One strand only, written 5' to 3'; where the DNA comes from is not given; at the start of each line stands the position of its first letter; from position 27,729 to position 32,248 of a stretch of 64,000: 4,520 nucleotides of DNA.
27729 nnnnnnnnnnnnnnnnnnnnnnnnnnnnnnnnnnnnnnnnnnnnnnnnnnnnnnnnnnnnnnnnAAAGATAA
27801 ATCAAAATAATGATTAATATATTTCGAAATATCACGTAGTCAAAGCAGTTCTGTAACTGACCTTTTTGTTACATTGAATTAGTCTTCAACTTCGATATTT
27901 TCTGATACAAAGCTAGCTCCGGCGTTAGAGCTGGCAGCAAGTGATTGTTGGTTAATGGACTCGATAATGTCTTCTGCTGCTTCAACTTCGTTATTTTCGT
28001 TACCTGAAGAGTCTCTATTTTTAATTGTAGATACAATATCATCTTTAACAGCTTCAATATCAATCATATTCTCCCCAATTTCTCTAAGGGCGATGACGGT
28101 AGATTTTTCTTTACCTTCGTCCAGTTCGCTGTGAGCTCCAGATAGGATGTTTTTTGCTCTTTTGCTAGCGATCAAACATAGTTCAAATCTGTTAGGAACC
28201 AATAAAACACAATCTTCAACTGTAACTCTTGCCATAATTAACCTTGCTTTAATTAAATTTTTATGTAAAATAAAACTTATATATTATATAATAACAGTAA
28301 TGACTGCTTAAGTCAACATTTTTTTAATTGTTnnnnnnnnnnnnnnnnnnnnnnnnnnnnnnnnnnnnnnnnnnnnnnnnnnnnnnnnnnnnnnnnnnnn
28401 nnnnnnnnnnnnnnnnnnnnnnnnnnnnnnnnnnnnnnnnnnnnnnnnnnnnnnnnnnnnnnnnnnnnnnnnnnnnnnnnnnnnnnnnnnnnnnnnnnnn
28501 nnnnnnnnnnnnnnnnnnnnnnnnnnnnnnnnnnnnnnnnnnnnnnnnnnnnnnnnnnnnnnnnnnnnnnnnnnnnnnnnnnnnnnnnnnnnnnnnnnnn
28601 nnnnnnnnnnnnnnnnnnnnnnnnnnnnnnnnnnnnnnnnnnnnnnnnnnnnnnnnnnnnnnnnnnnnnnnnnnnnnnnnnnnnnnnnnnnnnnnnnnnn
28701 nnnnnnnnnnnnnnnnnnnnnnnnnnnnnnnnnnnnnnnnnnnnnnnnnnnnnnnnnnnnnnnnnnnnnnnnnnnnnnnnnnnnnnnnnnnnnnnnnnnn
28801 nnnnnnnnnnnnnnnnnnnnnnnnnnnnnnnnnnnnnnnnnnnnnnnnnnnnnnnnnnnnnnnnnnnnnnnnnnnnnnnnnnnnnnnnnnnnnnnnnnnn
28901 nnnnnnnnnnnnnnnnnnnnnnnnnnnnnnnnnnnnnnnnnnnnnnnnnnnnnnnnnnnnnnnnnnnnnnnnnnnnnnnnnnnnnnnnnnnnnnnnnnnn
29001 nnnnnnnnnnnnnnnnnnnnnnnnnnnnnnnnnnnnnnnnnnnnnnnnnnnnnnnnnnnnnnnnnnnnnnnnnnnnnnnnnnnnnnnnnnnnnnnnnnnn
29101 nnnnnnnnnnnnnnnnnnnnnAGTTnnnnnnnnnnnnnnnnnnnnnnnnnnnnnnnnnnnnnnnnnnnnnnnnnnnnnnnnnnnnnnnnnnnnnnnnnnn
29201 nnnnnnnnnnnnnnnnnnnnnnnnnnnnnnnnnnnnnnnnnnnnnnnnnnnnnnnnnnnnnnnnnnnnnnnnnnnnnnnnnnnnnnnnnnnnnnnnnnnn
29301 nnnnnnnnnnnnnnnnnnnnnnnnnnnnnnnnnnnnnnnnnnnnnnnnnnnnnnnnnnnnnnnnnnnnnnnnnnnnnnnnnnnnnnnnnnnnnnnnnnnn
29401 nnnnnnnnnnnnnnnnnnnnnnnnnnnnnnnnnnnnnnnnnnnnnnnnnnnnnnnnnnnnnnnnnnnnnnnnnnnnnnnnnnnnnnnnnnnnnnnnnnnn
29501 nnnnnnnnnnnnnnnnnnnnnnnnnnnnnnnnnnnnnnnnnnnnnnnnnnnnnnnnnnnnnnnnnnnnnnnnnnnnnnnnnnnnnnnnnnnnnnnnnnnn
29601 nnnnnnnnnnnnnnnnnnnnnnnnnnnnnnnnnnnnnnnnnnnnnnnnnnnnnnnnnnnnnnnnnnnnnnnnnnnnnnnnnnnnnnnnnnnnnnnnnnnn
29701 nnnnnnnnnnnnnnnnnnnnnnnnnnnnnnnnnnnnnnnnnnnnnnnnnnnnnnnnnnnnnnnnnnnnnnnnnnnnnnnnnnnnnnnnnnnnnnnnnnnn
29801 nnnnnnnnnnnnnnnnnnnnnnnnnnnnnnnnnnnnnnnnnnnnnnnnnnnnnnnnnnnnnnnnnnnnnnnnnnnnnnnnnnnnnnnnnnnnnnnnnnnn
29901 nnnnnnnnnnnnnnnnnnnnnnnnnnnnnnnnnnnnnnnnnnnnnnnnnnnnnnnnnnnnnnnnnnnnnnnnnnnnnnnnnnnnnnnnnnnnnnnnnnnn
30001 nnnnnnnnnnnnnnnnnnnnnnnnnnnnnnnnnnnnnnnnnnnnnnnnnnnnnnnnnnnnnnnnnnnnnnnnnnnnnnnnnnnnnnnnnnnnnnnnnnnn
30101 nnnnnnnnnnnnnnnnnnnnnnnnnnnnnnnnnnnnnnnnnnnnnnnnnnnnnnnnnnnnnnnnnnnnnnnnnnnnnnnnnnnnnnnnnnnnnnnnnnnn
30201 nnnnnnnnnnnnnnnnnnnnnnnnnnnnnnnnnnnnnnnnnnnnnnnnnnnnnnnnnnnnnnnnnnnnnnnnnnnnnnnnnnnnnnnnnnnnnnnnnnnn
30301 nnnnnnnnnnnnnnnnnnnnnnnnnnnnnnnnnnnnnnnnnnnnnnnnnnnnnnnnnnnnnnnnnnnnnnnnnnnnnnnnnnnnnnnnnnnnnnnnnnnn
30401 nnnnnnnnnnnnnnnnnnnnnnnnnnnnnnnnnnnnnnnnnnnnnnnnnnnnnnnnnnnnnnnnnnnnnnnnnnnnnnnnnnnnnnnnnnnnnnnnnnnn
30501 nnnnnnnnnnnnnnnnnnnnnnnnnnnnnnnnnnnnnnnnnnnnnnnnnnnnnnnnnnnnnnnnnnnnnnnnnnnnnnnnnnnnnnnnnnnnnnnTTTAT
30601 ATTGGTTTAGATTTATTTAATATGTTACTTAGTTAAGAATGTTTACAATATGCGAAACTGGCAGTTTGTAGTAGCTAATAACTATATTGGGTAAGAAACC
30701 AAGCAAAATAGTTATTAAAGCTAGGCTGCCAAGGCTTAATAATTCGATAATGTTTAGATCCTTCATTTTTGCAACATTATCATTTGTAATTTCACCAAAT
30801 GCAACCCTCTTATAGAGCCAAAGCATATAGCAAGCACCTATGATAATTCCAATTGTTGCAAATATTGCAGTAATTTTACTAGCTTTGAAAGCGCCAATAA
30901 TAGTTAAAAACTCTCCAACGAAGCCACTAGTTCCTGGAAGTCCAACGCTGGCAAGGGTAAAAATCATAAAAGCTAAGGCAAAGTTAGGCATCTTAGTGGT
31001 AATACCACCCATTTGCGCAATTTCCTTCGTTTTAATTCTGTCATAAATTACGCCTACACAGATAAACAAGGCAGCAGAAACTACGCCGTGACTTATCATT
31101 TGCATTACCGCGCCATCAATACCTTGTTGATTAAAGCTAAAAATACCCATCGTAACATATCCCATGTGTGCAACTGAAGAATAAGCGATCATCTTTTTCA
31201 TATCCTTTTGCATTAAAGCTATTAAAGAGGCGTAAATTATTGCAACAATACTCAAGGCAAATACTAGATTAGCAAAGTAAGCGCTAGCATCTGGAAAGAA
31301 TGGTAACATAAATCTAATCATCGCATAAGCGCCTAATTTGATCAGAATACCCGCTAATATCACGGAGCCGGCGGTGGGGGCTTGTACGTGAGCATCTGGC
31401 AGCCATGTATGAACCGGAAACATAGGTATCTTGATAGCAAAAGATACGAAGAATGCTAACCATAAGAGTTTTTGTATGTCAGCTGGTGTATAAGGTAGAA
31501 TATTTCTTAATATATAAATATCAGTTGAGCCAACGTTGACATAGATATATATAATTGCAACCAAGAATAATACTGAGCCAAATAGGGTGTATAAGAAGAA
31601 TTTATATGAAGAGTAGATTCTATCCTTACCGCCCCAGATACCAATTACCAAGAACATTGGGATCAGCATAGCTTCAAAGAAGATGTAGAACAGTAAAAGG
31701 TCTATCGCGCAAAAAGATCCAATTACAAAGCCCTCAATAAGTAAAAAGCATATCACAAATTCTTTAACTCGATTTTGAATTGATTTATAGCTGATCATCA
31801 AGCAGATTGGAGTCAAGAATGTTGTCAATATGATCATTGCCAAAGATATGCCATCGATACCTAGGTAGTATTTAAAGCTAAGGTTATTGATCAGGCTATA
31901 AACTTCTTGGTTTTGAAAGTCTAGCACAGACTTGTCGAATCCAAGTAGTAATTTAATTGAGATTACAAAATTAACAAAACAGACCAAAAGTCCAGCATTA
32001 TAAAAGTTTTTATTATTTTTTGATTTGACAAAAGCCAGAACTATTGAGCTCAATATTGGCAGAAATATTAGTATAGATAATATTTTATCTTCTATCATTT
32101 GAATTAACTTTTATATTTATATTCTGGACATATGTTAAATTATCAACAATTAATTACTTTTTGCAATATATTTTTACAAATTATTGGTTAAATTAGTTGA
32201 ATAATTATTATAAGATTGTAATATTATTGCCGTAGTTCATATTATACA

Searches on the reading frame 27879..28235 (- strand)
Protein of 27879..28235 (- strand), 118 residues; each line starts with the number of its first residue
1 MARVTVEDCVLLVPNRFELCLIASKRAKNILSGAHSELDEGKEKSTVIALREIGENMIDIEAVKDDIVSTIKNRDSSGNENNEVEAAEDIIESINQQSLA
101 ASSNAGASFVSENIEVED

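Call 35: search_protein_families(library=pfam, proteins=[window:27879-28235:-])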
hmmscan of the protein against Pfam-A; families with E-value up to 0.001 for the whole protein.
window:27879-28235:- (118 aa): 1 family
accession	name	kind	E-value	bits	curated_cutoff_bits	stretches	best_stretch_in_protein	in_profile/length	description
PF01192.27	RNA_pol_Rpb6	-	8.3e-14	51.8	26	1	8-60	1-53/53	RNA polymerase Rpb6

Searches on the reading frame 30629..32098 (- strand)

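Call 35: search_protein_families(library=pfam, proteins=[window:30629-32098:-])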
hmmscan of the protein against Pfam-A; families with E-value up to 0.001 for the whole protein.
window:30629-32098:- (489 aa): 2 families
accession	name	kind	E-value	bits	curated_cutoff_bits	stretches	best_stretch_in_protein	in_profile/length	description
PF00361.26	Proton_antipo_M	-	8.6e-85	284.9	21.5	1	131-420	1-293/294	NADH:quinone oxidoreductase/Mrp antiporter, TM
PF01059.23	Oxidored_q5_N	-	0.00012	22.5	22.7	1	34-122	25-104/110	NADH-ubiquinone oxidoreductase chain 4, amino terminus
